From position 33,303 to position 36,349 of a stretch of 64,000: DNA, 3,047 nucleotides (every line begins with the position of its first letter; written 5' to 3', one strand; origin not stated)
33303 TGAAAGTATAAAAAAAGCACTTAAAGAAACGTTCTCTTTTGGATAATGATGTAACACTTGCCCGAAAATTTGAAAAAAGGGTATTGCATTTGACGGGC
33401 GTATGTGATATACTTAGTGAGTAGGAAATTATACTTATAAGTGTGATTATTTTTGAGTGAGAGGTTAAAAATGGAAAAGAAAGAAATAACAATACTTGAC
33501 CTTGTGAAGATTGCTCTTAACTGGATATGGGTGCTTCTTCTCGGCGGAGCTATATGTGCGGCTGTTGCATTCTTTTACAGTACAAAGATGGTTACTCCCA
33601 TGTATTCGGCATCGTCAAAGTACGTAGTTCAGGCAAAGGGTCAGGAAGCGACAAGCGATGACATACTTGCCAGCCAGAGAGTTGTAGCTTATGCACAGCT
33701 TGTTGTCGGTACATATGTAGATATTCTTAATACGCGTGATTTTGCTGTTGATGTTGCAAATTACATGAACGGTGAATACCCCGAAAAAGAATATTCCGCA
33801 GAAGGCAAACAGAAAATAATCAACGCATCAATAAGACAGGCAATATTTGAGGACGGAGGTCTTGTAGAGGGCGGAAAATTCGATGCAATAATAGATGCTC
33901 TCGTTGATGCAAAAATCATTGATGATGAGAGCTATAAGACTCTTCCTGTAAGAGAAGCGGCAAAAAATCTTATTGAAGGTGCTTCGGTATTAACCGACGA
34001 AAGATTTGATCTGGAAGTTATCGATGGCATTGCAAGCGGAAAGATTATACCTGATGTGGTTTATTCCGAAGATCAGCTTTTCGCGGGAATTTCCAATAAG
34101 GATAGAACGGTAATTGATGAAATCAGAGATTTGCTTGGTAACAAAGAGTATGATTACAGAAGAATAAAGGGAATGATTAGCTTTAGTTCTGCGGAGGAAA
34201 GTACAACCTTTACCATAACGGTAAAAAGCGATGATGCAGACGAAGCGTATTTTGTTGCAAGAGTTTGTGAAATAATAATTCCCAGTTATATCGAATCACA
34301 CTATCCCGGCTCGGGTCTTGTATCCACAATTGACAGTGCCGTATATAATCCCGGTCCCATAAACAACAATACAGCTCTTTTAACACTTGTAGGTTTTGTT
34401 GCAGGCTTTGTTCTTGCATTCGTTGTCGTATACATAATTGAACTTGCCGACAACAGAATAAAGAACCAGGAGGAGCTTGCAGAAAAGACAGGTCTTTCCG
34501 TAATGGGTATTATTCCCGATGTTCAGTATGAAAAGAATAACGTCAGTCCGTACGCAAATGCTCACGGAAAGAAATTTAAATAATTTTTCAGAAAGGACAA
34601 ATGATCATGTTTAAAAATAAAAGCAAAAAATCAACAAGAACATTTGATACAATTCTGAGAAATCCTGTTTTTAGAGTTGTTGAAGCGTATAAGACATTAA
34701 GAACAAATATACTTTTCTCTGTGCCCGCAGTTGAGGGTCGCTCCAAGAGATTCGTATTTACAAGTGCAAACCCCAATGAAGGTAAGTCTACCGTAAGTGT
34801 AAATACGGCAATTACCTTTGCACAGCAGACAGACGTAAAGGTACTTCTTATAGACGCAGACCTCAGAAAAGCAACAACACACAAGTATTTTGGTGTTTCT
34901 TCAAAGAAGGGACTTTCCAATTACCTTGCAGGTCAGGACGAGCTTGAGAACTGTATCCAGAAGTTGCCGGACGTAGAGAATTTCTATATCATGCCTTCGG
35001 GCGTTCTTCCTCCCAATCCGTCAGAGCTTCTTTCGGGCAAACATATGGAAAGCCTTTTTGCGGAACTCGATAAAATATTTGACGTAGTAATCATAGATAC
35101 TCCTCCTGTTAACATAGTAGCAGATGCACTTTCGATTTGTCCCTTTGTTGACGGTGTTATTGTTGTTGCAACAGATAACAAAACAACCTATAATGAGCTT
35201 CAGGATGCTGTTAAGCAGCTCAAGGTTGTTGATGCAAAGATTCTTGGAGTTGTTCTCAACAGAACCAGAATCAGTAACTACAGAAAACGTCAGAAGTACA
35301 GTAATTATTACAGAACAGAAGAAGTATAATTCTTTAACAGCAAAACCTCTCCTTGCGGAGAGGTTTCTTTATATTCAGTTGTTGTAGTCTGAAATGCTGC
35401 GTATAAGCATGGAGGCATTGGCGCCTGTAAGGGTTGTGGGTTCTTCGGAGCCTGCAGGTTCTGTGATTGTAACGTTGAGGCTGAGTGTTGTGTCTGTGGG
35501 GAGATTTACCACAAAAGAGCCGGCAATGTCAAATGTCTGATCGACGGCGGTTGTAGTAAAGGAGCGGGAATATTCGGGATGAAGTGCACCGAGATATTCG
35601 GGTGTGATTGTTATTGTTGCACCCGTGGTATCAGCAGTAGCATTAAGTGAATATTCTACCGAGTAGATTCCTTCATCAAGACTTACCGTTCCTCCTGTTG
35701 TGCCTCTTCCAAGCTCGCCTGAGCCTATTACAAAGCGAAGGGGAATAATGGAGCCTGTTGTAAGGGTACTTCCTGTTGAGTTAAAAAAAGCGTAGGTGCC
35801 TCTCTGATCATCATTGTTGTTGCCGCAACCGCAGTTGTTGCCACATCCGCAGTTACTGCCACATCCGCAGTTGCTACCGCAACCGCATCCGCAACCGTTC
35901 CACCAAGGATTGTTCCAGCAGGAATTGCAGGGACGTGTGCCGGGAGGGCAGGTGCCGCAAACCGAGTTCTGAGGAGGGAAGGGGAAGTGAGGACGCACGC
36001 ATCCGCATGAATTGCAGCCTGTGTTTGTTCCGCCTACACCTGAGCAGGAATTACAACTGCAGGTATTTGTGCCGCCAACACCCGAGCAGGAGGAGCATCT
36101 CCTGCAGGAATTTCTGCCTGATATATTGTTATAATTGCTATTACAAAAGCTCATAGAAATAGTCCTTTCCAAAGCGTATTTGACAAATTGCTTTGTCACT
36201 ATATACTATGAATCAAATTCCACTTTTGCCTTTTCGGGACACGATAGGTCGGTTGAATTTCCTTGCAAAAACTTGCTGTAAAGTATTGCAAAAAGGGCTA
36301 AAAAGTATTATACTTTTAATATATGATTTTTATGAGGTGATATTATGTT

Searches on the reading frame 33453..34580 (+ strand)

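Call 53: search_protein_families(library=pfam, proteins=[window:33453-34580:+], max_evalue=0.01)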
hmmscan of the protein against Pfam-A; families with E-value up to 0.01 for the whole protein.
window:33453-34580:+ (376 aa): 1 family
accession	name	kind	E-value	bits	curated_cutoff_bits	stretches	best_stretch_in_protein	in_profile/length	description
PF02706.20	Wzz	-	3.9e-05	24.3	25.5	1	11-101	2-87/91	Chain length determinant protein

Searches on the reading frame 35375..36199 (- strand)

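Call 53: search_protein_families(library=pfam, proteins=[window:35375-36199:-], max_evalue=0.01)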
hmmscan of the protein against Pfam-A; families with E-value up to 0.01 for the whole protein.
window:35375-36199:- (274 aa): 1 family
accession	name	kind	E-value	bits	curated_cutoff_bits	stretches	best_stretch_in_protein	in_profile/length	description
PF18573.7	BclA_C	-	0.0051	17.1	38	0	138-266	3-124/128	BclA C-terminal domain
